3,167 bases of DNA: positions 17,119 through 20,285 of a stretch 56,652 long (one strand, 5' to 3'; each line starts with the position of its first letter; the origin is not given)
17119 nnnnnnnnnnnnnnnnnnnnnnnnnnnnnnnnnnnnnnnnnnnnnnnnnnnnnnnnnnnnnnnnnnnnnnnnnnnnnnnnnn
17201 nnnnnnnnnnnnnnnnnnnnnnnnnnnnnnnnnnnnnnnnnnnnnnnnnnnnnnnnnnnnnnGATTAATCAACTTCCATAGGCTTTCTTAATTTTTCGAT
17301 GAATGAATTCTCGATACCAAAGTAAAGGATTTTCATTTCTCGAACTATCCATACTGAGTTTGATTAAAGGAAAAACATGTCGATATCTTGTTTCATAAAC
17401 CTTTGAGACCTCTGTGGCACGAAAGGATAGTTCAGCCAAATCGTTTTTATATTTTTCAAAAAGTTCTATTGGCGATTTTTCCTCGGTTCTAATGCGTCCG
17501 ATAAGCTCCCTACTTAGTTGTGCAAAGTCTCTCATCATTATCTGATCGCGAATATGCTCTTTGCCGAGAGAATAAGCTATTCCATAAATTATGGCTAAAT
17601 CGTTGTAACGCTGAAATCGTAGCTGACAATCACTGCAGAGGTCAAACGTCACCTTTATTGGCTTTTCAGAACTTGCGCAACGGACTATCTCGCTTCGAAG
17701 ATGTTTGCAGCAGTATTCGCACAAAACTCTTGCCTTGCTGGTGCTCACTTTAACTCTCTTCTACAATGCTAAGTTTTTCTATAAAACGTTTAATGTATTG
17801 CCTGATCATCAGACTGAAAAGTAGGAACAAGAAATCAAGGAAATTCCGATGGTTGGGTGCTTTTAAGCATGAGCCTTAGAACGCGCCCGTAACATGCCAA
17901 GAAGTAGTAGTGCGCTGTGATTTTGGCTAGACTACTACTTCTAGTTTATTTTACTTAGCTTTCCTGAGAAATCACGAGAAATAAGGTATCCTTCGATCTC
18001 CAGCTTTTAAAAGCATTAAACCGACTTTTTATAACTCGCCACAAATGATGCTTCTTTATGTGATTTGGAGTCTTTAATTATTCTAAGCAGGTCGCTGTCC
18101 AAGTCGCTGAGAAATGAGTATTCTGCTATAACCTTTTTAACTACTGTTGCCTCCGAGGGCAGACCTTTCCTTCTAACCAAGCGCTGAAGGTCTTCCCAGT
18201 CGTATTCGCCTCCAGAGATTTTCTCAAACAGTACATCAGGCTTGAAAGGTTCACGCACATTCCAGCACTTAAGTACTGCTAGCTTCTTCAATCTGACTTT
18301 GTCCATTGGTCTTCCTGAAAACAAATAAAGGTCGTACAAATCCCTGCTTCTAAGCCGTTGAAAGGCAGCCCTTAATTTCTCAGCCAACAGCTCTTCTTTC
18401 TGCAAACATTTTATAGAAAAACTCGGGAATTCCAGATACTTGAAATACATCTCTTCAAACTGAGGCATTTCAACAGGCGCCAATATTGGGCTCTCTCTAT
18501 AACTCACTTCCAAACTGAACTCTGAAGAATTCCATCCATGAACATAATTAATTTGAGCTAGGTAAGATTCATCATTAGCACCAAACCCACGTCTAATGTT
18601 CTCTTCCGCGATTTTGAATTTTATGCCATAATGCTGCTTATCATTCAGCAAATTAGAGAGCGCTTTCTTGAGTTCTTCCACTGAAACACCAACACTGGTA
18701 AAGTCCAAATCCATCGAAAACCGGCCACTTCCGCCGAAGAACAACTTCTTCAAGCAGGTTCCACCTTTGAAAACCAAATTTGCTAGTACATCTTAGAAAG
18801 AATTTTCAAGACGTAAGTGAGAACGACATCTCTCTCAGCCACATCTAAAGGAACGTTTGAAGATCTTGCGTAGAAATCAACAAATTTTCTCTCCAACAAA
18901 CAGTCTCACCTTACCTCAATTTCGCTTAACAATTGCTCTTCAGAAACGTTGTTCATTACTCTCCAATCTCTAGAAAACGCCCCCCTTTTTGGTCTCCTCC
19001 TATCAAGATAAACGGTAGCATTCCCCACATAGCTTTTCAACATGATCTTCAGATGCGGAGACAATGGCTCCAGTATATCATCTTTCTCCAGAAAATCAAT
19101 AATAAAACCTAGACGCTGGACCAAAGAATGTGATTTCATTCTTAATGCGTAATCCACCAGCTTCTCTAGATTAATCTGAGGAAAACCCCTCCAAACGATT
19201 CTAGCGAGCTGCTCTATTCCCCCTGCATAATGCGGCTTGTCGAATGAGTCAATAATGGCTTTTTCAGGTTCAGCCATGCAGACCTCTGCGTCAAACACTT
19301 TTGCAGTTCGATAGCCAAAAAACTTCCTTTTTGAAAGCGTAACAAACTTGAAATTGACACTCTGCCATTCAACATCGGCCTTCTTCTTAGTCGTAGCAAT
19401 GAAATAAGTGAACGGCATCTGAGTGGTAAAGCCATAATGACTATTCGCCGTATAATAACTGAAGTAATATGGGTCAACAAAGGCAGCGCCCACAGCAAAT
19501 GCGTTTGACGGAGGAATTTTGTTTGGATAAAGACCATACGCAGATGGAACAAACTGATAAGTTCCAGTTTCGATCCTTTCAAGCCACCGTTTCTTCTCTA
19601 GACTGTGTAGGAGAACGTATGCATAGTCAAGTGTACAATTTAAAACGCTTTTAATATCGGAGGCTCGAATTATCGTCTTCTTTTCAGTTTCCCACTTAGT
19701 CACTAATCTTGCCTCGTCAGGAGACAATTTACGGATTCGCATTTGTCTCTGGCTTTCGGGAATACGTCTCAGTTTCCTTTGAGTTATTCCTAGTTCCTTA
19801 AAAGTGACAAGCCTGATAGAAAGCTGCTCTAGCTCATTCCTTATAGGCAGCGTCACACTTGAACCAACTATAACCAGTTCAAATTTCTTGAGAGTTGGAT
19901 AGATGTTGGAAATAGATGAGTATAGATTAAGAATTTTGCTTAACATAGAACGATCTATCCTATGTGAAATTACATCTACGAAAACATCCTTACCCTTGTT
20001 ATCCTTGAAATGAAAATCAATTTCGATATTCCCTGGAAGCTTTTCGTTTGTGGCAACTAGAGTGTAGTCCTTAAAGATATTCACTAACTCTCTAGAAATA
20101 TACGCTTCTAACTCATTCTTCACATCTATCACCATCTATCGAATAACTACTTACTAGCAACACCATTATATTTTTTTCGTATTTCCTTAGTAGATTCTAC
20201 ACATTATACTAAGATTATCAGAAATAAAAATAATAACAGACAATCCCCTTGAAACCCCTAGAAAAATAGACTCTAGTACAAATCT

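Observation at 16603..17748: Two-gene module: zinc-ribbon protein plus an unusually small CHAT/caspase-like protease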

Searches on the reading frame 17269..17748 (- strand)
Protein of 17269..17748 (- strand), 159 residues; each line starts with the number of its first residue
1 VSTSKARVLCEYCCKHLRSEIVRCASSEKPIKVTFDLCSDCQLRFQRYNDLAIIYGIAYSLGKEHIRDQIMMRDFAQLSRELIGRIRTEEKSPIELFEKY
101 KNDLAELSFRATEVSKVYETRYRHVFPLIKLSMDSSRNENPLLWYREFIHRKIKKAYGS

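Call 3: search_protein_families(library=pfam, proteins=[window:17269-17748:-], max_evalue=1)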
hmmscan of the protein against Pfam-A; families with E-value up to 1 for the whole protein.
window:17269-17748:- (159 aa): 3 families
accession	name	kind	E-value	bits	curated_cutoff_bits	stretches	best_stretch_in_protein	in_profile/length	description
PF21024.2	Peptidase_A3B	-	0.015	16.5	28.2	1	8-75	17-80/95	Peptidase A3B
PF25299.1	ZZ_ADA2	-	0.071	13.7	27.5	1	10-41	1-29/48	ADA2 ZZ-type zing finger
PF25760.1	Phage_RB18_ORF43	-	0.1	13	27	1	30-48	17-35/69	Phage RB18 ORF43.1 protein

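Call 4: search_protein_families(library=padloc, proteins=[window:17269-17748:-], max_evalue=1)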
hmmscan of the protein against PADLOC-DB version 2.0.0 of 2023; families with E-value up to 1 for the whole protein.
window:17269-17748:- (159 aa): 0 families

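Call 11: find_homologous_proteins(query=window:17269-17748:-, max_evalue=0.001)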
Query window:17269-17748:- (159 aa): 3 proteins with E <= 0.001 among 8 candidates.
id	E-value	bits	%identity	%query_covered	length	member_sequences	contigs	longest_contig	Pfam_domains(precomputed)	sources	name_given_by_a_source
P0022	2.6e-94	331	92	100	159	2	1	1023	-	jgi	-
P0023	2.4e-90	318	89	100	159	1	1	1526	-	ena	-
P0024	4.0e-45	171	49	99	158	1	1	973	-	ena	-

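Call 23: find_encoding_contigs(protein=P0024, flank=3000, max_places=3)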
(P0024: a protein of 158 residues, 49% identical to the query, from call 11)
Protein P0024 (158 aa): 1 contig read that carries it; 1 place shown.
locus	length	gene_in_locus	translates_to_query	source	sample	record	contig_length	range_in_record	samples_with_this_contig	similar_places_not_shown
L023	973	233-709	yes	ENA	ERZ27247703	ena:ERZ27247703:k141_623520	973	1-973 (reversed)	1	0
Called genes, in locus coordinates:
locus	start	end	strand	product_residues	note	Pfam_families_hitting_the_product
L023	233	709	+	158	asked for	-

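Call 45: find_encoding_contigs(protein=P0022, flank=3000, max_places=3)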
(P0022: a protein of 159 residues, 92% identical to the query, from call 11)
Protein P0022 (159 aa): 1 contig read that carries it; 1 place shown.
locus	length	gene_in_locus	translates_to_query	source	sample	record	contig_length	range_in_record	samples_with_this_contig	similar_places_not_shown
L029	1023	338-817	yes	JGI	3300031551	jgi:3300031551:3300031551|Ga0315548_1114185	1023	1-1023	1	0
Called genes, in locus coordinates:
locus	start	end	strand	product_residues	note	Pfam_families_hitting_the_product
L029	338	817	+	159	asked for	-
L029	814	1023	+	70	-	?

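Call 51: search_protein_families(library=ncbifam, proteins=[window:17269-17748:-], max_evalue=0.01)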
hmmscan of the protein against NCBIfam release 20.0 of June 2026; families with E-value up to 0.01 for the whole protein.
window:17269-17748:- (159 aa): 0 families

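Call 54: predict_structure(alignment_id=A2)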
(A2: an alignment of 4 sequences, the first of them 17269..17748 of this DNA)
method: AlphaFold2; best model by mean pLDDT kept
length: 159 residues; sequences in the alignment: 4
mean_pLDDT: 50.9   pTM: 0.47
mean pLDDT of the five models: 50.9, 44.6, 43.9, 42.7, 41.2
residues with pLDDT >= 90: 0; 70-90: 2; 50-70: 87; < 50: 70
segments of 3 or more residues with pLDDT < 50: 1-3, 16-19, 22-29, 31-33, 44-50, 92-97, 127-129, 135-159
pLDDT, mean of each block of 10 residues (from residue 1): 46 51 44 53 48 51 50 60 65 52 60 62 51 46 41 34
secondary structure, 60 per line:
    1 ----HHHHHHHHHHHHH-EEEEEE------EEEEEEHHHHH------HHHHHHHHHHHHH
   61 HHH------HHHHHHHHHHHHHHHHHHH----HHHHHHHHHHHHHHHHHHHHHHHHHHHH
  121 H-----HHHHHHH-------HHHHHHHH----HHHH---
elements in order: H5-17 E19-24 E31-36 H37-41 H48-63 H70-88 H93-121 H127-133 H141-148 H153-156
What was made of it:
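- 17269..17748 (-): Zn-ribbon plus helical-domain gene (159 aa, GTG start). Cys knuckles C10/C13(/C14) and C38/C41 lie within 17626-17721. The invariant basic C-terminal tail is HRKIKKA. This is a lineage-specific upstream partner. AF2 pLDDT 50.9, so the fold is unresolved (call 54).
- Tried and rejected: The model is unusable, so no fold search was attempted (call 54).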

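Call 75: search_solved_structures(query=A2, max_evalue=10, show_alignments=2)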
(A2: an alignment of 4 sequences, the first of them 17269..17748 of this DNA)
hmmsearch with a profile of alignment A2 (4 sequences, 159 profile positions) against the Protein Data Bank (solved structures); distinct sequences matched with E-value up to 10: 1.
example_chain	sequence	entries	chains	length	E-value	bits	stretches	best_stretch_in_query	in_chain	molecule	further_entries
4umk_A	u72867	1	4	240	0.0082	18.9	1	78-145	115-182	PROBABLE CHROMOSOME-PARTITIONING PROTEIN PARB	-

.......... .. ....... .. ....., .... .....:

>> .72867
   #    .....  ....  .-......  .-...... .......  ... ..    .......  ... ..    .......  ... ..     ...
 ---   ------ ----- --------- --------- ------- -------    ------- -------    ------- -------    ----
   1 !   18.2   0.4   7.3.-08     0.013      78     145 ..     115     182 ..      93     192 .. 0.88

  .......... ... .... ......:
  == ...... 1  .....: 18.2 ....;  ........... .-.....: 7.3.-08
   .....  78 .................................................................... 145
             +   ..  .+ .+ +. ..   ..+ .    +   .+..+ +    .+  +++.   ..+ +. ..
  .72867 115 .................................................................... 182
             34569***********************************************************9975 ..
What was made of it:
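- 17269..17748 (-): Weak ParB-HTH similarity for residues 78-145, E 0.008 (call 75).
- The Zn-ribbon partner shows weak ParB-HTH similarity (call 75).
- Tried and rejected: The only hint is ParB-HTH at E 0.008 (call 75).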

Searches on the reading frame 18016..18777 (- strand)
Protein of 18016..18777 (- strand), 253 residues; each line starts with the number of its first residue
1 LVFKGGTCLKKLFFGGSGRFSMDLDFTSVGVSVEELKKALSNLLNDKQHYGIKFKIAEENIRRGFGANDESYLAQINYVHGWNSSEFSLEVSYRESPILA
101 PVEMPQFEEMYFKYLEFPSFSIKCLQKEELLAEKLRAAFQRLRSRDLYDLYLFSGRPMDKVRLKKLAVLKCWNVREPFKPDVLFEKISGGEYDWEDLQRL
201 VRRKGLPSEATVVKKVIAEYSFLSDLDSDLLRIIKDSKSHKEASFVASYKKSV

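Call 3: search_protein_families(library=pfam, proteins=[window:18016-18777:-], max_evalue=1)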
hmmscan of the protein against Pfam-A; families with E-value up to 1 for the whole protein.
window:18016-18777:- (253 aa): 2 families
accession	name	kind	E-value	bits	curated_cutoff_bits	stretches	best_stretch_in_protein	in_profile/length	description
PF08843.17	AbiEii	-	8.6e-29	101.6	22.5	1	1-170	15-185/238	Nucleotidyl transferase AbiEii toxin, Type IV TA system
PF18716.7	VATC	-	0.0064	16.8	26.6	1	108-127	14-34/43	Vms1-associating treble clef domain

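Call 4: search_protein_families(library=padloc, proteins=[window:18016-18777:-], max_evalue=1)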
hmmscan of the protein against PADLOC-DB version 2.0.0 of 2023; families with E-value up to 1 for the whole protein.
window:18016-18777:- (253 aa): 30 families (the best 25 are shown)
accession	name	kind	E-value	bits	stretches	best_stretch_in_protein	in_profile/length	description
PDLC02318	AbiEii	-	2e-52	176.3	1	1-242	42-269/280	AbiEii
PDLC02304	AbiEii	-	6.4e-31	106.2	1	1-216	43-251/260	AbiEii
PDLC02323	AbiEii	-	1.3e-20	72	1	1-217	40-244/248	AbiEii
PDLC02294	AbiEii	-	8.2e-16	56.6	1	2-156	46-188/260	AbiEii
PDLC02317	AbiEii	-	4.1e-14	50.4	1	2-152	45-202/396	AbiEii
PDLC02291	AbiEii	-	8e-13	46.4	1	2-176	57-222/310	AbiEii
PDLC02321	AbiEii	-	5.4e-12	44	2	2-39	44-83/296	AbiEii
PDLC02305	AbiEii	-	6.7e-12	43.3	1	1-175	45-213/306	AbiEii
PDLC02288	AbiEii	-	1.5e-10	38.4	1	1-221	53-268/294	AbiEii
PDLC02295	AbiEii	-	9.5e-10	36.2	1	2-167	40-205/261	AbiEii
PDLC02293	AbiEii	-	1.6e-09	35.6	1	2-156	43-193/270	AbiEii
PDLC02296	AbiEii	-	3e-09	34.5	1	1-154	46-198/282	AbiEii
PDLC02313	AbiEii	-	5.5e-09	33.9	1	1-152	44-187/254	AbiEii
PDLC02307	AbiEii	-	6.7e-09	33.8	1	1-167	23-158/219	AbiEii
PDLC02292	AbiEii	-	1.2e-08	33.1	1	1-152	48-204/283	AbiEii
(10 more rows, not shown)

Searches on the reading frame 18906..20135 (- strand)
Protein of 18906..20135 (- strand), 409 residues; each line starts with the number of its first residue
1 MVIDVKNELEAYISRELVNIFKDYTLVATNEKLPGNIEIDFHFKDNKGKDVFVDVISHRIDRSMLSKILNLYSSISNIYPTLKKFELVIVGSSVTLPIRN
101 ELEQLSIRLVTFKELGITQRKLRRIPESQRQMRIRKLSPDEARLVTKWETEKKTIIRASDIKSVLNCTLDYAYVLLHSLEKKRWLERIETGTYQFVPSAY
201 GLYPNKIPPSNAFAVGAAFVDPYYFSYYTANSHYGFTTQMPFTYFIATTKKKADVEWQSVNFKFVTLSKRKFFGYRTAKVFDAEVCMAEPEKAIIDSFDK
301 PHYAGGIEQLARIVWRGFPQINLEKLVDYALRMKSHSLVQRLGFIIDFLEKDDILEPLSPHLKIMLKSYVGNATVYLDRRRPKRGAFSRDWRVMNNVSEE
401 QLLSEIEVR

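Call 3: search_protein_families(library=pfam, proteins=[window:18906-20135:-], max_evalue=1)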
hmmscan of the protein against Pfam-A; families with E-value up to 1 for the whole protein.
window:18906-20135:- (409 aa): 2 families
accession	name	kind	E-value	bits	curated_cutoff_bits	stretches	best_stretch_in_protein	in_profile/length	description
PF09407.15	AbiEi_1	-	0.0059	17.3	22.2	1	219-347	14-141/142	AbiEi antitoxin C-terminal domain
PF13338.12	AbiEi_4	-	0.16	12.5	25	0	154-196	12-49/49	Transcriptional regulator, AbiEi antitoxin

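Call 4: search_protein_families(library=padloc, proteins=[window:18906-20135:-], max_evalue=1)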
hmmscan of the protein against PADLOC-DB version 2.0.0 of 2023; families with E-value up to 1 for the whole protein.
window:18906-20135:- (409 aa): 23 families
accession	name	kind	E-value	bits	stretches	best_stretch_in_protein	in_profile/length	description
PDLC02267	AbiEi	-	7.3e-63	210.3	1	137-404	2-249/252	AbiEi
PDLC02276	AbiEi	-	5.7e-54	181.4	1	145-407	7-264/270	AbiEi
PDLC02269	AbiEi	-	7.4e-26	89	1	152-394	9-235/251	AbiEi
PDLC02271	AbiEi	-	4.4e-24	83.1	1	137-354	6-224/263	AbiEi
PDLC02266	AbiEi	-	4.8e-24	83.1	1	144-399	6-254/258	AbiEi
PDLC02270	AbiEi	-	1.1e-21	75.1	1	152-394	9-252/265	AbiEi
PDLC02287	AbiEi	-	1.2e-21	75.4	1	155-394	12-235/253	AbiEi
PDLC02282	AbiEi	-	1.2e-21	75.3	1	145-400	7-257/260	AbiEi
PDLC02272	AbiEi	-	4.3e-18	63.9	1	154-347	11-196/200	AbiEi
PDLC02241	AbiEi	-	1.7e-14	52.1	1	159-298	15-145/199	AbiEi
PDLC02252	AbiEi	-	3.2e-12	44.6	1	222-397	84-253/259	AbiEi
PDLC02225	AbiEi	-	9.5e-12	43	1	169-340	28-188/198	AbiEi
PDLC02275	AbiEi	-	4.2e-10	37.9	1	170-336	22-175/184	AbiEi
PDLC02265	AbiEi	-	8.8e-10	36.6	1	150-340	11-191/198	AbiEi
PDLC02230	AbiEi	-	9.4e-09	33.2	1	176-298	23-135/192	AbiEi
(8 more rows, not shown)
